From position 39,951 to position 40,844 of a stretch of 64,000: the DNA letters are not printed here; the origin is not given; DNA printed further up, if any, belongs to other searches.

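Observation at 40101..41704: Sortase gene immediately preceded by a 71-aa precursor whose sortase-processed product would be only about 14 residues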

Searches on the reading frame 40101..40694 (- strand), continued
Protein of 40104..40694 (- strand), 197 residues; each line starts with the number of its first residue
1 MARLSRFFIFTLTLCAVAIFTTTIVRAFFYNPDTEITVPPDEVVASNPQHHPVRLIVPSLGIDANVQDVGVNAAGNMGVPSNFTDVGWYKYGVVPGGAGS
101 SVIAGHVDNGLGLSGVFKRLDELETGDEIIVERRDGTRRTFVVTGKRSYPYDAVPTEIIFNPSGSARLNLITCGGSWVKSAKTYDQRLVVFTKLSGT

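Call 46: fold_search(model_id=the predicted structure, library=pdb)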
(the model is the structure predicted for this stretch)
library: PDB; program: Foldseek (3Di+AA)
matches with E <= 10: 375; with E <= 0.001: 117
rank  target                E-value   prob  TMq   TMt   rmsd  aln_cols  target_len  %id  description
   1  2xwg_D                5.1e-10  1.00  0.59  0.62   4.9       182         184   21  Crystal structure of sortase C-1 from Actinomyces oris (formerly Actinomyces naeslundii) (released 2011-02-23)
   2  2xwg_C                5.4e-10  1.00  0.59  0.65  11.7       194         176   21  Crystal structure of sortase C-1 from Actinomyces oris (formerly Actinomyces naeslundii) (released 2011-02-23)
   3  6ixz_B                7.7e-10  1.00  0.56  0.62   8.9       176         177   14  X-ray structure of sortase C from Clostridium perfringens SM101 (released 2019-08-14)
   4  6bwe_B                1.2e-09  1.00  0.58  0.61   4.7       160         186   18  Sortase A from Corynebacterium diphtheriae, lid mutant (released 2017-12-27)
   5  8t28                  1.3e-09  1.00  0.53  0.56   6.6       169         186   21  The crystal structure of SrtC2 sortase from Actinomyces oris (released 2024-04-17)
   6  2xwg_B                1.5e-09  1.00  0.62  0.65  11.0       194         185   19  Crystal structure of sortase C-1 from Actinomyces oris (formerly Actinomyces naeslundii) (released 2011-02-23)
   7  2xwg_A                1.6e-09  1.00  0.59  0.64   3.9       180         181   20  Crystal structure of sortase C-1 from Actinomyces oris (formerly Actinomyces naeslundii) (released 2011-02-23)
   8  7t8z_A                1.7e-09  1.00  0.56  0.68   4.2       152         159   19  Structure of Class A sortase from Streptococcus pyogenes bound to lipid II mimetic, LPATA: Thr-out conformation (released 2022-09-07)
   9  2xwg_E                1.7e-09  1.00  0.56  0.61  10.6       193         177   22  Crystal structure of sortase C-1 from Actinomyces oris (formerly Actinomyces naeslundii) (released 2011-02-23)
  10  4g1j_B                1.9e-09  1.00  0.56  0.55  14.4       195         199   18  Sortase C1 of GBS Pilus Island 1 (released 2012-12-05)
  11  6bwe_A                2.5e-09  1.00  0.57  0.59   4.9       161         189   18  Sortase A from Corynebacterium diphtheriae, lid mutant (released 2017-12-27)
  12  7s4o_B                2.5e-09  1.00  0.55  0.66   4.4       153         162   20  Structure of C208A Sortase A from Streptococcus pyogenes bound to LPATS peptide (released 2022-09-07)
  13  7cg9                  2.5e-09  1.00  0.56  0.57   9.5       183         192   15  Crystal structure of pilin-specific sortase SrtC1 from Lactobacillus rhamnosus GG (released 2022-03-02)
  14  3rbj_B                2.7e-09  1.00  0.55  0.57   3.9       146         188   19  Crystal Structure of the lid-mutant of Streptococcus agalactiae Sortase C1 (released 2011-09-07)
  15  5k9a                  3.0e-09  1.00  0.58  0.53   3.5       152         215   19  Sortase A from Corynebacterium diphtheriae (released 2016-06-15)
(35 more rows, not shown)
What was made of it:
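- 40101..40694 (-): Sortase gene (197 aa): N-terminal membrane helix, linker and catalytic domain. Catalytic His106 is at 40377-40379, Cys173 at 40176-40178 and Arg187 at 40134-40136. Foldseek gives probability 1.0 to solved sortases (call 46).
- On Sortase superfamily (Pfam PF04203): Foldseek gives probability 1.0 to solved class A, C and E sortases, E down to 5e-10 (call 46).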

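Call 63: search_protein_families(library=pfam, proteins=[L035:2431-2973:+, L050:2309-2911:+, L023:2219-2932:+], max_evalue=0.01)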
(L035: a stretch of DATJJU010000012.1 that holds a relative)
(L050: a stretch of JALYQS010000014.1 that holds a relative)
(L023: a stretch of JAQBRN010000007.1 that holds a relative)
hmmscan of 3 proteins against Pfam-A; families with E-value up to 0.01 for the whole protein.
L035:2431-2973:+ (180 aa): 0 families

L050:2309-2911:+ (200 aa): 0 families

L023:2219-2932:+ (237 aa): 0 families
